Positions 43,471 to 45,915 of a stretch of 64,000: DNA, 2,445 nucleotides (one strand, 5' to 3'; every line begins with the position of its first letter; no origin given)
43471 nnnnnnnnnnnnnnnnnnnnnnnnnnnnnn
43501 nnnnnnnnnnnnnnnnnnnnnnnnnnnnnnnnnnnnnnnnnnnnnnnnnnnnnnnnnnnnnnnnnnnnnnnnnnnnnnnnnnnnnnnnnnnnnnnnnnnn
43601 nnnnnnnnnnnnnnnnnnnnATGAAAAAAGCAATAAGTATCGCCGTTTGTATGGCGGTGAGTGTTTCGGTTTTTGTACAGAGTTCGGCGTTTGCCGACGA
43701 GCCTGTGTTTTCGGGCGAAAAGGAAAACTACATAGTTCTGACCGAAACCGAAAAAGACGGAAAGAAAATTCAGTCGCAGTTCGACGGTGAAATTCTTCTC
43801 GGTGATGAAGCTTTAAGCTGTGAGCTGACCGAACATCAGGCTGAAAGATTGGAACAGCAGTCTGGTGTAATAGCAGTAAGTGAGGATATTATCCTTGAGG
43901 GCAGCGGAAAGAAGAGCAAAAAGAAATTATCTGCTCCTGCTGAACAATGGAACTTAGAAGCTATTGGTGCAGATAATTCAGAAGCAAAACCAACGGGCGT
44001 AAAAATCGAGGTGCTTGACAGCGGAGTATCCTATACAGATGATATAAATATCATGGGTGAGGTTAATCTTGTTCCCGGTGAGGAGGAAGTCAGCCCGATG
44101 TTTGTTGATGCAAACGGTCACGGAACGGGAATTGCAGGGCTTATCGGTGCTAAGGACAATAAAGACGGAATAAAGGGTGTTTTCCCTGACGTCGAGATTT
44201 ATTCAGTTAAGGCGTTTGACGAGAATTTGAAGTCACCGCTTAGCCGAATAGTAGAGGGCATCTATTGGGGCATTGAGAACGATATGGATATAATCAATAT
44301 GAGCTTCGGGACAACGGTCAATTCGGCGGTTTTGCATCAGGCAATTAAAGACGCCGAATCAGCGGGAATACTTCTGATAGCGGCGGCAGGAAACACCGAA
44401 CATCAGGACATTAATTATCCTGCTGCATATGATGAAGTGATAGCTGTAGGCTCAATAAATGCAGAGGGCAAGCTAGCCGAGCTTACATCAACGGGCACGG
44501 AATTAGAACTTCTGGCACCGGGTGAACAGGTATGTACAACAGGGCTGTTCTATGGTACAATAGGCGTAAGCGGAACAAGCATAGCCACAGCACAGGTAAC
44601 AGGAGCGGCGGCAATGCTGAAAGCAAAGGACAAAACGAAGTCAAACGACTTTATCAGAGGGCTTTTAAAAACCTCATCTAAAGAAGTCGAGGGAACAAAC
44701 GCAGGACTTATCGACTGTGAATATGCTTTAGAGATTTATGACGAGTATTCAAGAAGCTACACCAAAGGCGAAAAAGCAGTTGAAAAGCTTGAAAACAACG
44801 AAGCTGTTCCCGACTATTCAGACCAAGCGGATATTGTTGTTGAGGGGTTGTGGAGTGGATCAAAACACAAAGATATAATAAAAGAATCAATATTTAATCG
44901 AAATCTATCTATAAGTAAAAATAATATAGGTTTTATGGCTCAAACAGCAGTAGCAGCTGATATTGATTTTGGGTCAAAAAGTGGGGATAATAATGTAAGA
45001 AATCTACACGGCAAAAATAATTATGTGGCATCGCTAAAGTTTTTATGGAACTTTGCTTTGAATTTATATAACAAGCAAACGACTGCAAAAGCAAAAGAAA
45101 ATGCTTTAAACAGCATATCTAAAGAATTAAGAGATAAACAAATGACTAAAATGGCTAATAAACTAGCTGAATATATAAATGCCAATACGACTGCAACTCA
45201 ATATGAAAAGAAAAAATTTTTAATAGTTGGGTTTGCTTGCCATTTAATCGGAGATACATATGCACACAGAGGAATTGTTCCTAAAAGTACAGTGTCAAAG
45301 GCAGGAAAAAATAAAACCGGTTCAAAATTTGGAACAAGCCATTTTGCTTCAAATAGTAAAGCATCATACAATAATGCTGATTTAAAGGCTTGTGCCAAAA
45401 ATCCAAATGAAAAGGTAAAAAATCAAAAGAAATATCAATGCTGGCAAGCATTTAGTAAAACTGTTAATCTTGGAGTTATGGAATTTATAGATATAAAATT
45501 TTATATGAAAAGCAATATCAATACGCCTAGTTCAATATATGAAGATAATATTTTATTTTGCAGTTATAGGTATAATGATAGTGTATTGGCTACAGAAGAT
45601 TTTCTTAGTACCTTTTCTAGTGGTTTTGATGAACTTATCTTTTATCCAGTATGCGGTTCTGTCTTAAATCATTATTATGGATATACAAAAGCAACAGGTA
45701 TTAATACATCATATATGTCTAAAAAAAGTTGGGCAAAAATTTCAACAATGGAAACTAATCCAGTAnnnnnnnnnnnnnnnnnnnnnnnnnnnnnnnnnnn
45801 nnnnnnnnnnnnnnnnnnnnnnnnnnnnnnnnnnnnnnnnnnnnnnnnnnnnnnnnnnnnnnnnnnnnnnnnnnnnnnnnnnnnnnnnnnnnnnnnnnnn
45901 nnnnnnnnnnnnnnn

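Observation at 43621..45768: Subtilase fused to a phospholipase-C/P1-nuclease-like zinc domain, with a standalone paralog (23430-24458) and a decayed fragment (47061-47249)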

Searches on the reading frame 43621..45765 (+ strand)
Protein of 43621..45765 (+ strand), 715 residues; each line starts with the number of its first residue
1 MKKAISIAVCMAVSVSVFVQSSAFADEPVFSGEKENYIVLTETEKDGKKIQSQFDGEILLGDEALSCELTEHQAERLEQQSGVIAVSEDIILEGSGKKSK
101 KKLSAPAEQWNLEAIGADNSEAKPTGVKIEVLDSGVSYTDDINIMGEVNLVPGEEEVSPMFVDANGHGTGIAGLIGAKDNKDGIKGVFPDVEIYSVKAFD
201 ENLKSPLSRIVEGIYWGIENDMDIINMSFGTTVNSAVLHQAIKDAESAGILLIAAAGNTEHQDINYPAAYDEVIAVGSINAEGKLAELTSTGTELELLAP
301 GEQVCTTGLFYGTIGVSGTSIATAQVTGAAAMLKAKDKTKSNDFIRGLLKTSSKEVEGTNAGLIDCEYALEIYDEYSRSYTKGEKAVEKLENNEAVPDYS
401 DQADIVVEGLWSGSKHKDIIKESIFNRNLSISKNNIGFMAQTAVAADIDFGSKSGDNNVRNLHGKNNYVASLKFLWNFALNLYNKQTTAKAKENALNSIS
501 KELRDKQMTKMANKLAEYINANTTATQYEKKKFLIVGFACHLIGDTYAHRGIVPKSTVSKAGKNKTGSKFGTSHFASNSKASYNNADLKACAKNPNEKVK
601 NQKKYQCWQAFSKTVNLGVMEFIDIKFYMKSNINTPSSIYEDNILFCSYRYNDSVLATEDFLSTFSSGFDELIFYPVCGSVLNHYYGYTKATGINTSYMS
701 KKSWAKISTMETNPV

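Call 3: search_protein_families(library=pfam, proteins=[window:43621-45765:+], max_evalue=1)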
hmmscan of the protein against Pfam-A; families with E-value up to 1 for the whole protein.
window:43621-45765:+ (715 aa): 5 families
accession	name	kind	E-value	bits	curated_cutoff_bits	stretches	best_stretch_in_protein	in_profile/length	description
PF00082.27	Peptidase_S8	-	1.1e-45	156.6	21.8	1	125-356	2-276/288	Subtilase family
PF00882.24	Zn_dep_PLPC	-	0.00012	22.5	26.8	1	443-590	33-135/167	Zinc dependent phospholipase C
PF20551.3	DUF6765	-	0.0024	18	26.6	1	498-551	94-144/325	Family of unknown function (DUF6765)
PF05922.21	Inhibitor_I9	-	0.011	16.8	21.2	1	48-92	39-79/82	Peptidase inhibitor I9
PF21733.3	Death_3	-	0.13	12.8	27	1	488-520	63-95/106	Death domain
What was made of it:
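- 43621..45768 (+): Whole fusion gene, 715 aa: signal peptide, I9-like propeptide, S8A subtilisin, linker, PLC/P1-like zinc domain. Pfam S8 at E 1e-45 and weak PF00882 in call 3.
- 43696..43905 (+): I9-like propeptide (residues 26-95), ending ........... The predicted autocleavage site is S95|G96. Weak Pfam I9 hit, residues 48-92 against profile positions 39-79 of 82 (call 3).
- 43906..44826 (+): S8A subtilisin catalytic domain (residues 96-402). Triad D133, H167, S320; oxyanion Asn226. PF00082 156.6 bits at residues 125-356 (call 3).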

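Call 4: search_protein_families(library=ncbifam, proteins=[window:43621-45765:+], max_evalue=1)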
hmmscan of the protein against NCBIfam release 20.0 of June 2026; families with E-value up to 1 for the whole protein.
window:43621-45765:+ (715 aa): 5 families
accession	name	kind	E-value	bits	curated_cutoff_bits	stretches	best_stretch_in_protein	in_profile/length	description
TIGR03921.1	T7SS_mycosin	equivalog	3.6e-42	144.7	278.75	1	125-398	13-313/353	type VII secretion-associated serine protease mycosin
NF049966.1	QH_SP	equivalog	2.3e-29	102.3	165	1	129-351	2-209/219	subtilisin-like serine protease QhpE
TIGR03895.1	protease_PatA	subfamily_domain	1.2e-18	67.2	421.05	1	167-338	1-181/606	PatA/PatG family cyanobactin maturation protease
NF033595.1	denti_PrtP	equivalog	3.4e-15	55.7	300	1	225-357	342-482/606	dentilisin complex serine proteinase subunit PrtP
NF040690.1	mycolate_SDR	equivalog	0.029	13.8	380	1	227-301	116-187/265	mycolate reductase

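Call 22: find_encoding_contigs(protein=window:43621-45765:+, flank=8000)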
Protein window:43621-45765:+ (715 aa): no gene with exactly this product is on record in the collection.
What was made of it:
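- Tried and rejected: An exact look-up of the fusion protein found no public contig (call 22).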

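Call 58: predict_structure(alignment_id=A3)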
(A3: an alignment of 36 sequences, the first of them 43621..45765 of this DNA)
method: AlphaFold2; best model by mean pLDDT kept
length: 715 residues; sequences in the alignment: 36
mean_pLDDT: 86.2   pTM: 0.60
mean pLDDT of the five models: 86.2, 85.8, 85.4, 84.6, 84.1
residues with pLDDT >= 90: 402; 70-90: 233; 50-70: 55; < 50: 25
segments of 3 or more residues with pLDDT < 50: 20-30, 98-106, 405-409
pLDDT, mean of each block of 10 residues (from residue 1): 81 66 41 85 92 87 87 93 95 70 54 89 81 91 91 79 85 92 85 95 92 97 97 96 97 89 90 96 83 91 80 77 97 94 96 92 96 94 79 88 48 73 78 81 86 72 92 97 94 96 93 94 76 95 94 92 88 84 89 83 88 94 91 72 83 90 85 89 94 91 91 62
secondary structure, 60 per line:
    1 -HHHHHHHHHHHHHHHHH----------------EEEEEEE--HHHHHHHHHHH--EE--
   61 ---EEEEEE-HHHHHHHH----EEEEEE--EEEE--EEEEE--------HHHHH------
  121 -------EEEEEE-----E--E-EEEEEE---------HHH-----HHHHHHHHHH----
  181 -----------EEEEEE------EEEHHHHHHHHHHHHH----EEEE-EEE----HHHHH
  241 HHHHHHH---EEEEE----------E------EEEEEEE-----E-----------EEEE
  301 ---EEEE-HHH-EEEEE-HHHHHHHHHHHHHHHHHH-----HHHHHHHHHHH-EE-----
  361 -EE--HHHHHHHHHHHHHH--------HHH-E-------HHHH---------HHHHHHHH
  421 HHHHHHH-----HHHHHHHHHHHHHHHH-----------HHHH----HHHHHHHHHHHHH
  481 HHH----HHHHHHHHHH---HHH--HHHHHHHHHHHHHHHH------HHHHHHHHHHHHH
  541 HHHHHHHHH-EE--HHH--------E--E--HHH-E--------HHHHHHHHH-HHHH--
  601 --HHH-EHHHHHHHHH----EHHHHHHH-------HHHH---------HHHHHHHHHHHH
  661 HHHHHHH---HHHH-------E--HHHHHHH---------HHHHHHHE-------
elements in order (helices of 4 or more, strands of 3 or more residues): H2-18 E35-41 H44-54 E64-69 H71-78 E83-88 E91-94 E97-101 H110-114 E128-133 E144-149 H167-176 E192-197 E204-206 H207-219 E224-227 E229-231 H236-247 E251-255 E273-279 E297-300 E304-307 E313-317 H319-336 H342-352 H366-379 H400-403 H413-427 H433-448 H460-463 H468-483 H488-497 H506-521 H528-549 H585-593 H595-598 H608-616 H622-628 H636-639 H649-667 H671-674 H685-691 H701-707
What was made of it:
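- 43621..45768 (+): Full-length model with pLDDT 86.2 in call 58.
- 43621..43695 (+): Predicted Sec signal peptide (residues 1-25, ...SSAFA|DEP). Helix 2-18 followed by low-confidence 20-30 in the model (call 58).
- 43696..43905 (+): Residues 98-106 have low confidence (call 58).
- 44827..44850 (+): Linker end and predicted cleavage motif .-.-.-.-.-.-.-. (residues 403-410, P8-P1) just before Trp411. Residues 405-409 have pLDDT below 50 (call 58).
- Linker residues 405-409 are low-confidence in the model (call 58). pTM 0.60 for the full-length model says nothing either way (call 58). The linker is low-confidence in the model (call 58).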

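Call 78: fold_search(model_id=the predicted structure, library=pdb)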
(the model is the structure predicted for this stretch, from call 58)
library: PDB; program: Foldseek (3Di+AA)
matches with E <= 10: 1046; with E <= 0.001: 330
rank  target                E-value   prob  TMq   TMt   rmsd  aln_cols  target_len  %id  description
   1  3whi_B                1.1e-26  1.00  0.41  0.80   4.3       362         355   31  Crystal structure of unautoprocessed form of IS1-inserted Pro-subtilisin E (released 2013-12-25)
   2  3whi_A                1.9e-26  1.00  0.43  0.84   3.2       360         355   31  Crystal structure of unautoprocessed form of IS1-inserted Pro-subtilisin E (released 2013-12-25)
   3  1c9m                  4.0e-22  1.00  0.35  0.91   1.6       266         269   38  BACILLUS LENTUS SUBTILSIN (SER 87) N76D/S103A/V104I (released 1999-10-06)
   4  1s01                  5.5e-22  1.00  0.35  0.88   2.0       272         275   35  LARGE INCREASES IN GENERAL STABILITY FOR SUBTILISIN BPN(PRIME) THROUGH INCREMENTAL CHANGES IN THE FREE ENERGY OF UNFOLDI (released 1990-10-15)
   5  1mpt                  6.8e-22  1.00  0.34  0.89   2.1       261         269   38  CRYSTAL STRUCTURE OF A NEW ALKALINE SERINE PROTEASE (M-PROTEASE) FROM BACILLUS SP. KSM-K16 (released 1994-06-22)
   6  1bh6                  8.8e-22  1.00  0.33  0.84   3.4       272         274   35  SUBTILISIN DY IN COMPLEX WITH THE SYNTHETIC INHIBITOR N-BENZYLOXYCARBONYL-ALA-PRO-PHE-CHLOROMETHYL KETONE (released 1998-11-04)
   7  1iav                  9.3e-22  1.00  0.35  0.91   1.6       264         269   37  STRUCTURE ON NATIVE (ASN 87) SUBTILISIN FROM BACILLUS LENTUS (released 2001-04-18)
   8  1q5p                  9.8e-22  1.00  0.35  0.91   1.6       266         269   38  S156E/S166D variant of Bacillus lentus subtilisin (released 2003-11-11)
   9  5arb                  9.8e-22  1.00  0.35  0.90   1.8       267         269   37  Cooperative bio-metallic selectivity in a tailored protease enables creation of a C-C cross-coupling Heckase (released 2016-09-14)
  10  1sbi                  1.3e-21  1.00  0.33  0.84   3.9       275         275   35  SUBTILISIN BPN' 8397 (E.C. 3.4.21.14) MUTANT (M50F, N76D, G169A, Q206C, N218S) (released 1995-12-07)
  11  1cse_E                1.3e-21  1.00  0.35  0.89   1.9       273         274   36  THE HIGH-RESOLUTION X-RAY CRYSTAL STRUCTURE OF THE COMPLEX FORMED BETWEEN SUBTILISIN CARLSBERG AND EGLIN C, AN ELASTAS (released 1988-07-16)
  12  1ubn                  1.3e-21  1.00  0.33  0.83   4.0       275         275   33  SELENOSUBTILISIN BPN (released 1999-06-08)
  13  1c3l                  1.6e-21  1.00  0.35  0.89   1.8       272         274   36  SUBTILISIN-CARLSBERG COMPLEXED WITH XENON (8 BAR) (released 1999-08-04)
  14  1c9j                  1.6e-21  1.00  0.34  0.89   2.0       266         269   36  BACILLUS LENTUS SUBTILISIN K27R/N87S/V104Y/N123S/T274A VARIANT (released 1999-10-06)
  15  1ak9                  1.6e-21  1.00  0.33  0.84   4.0       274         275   35  SUBTILISIN MUTANT 8321 (released 1997-11-12)
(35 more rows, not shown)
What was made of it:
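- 43696..43905 (+): The model superposes on unautoprocessed pro-subtilisin E 3whi over 360 columns, TM 0.84 (call 78).
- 43906..44826 (+): 33-38% identity to Bacillus subtilisins in the Foldseek alignment (call 78).
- On Subtilase S8A: However, the model aligns with unautoprocessed pro-subtilisin E over 360 columns, TM 0.84 (call 78).
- Closest known: True subtilisins with an I9 propeptide. Same: The model superposes on pro-subtilisin E, propeptide included (call 78).
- The model matches pro-subtilisin E (call 78). The S8 is a true-subtilisin type (call 78).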
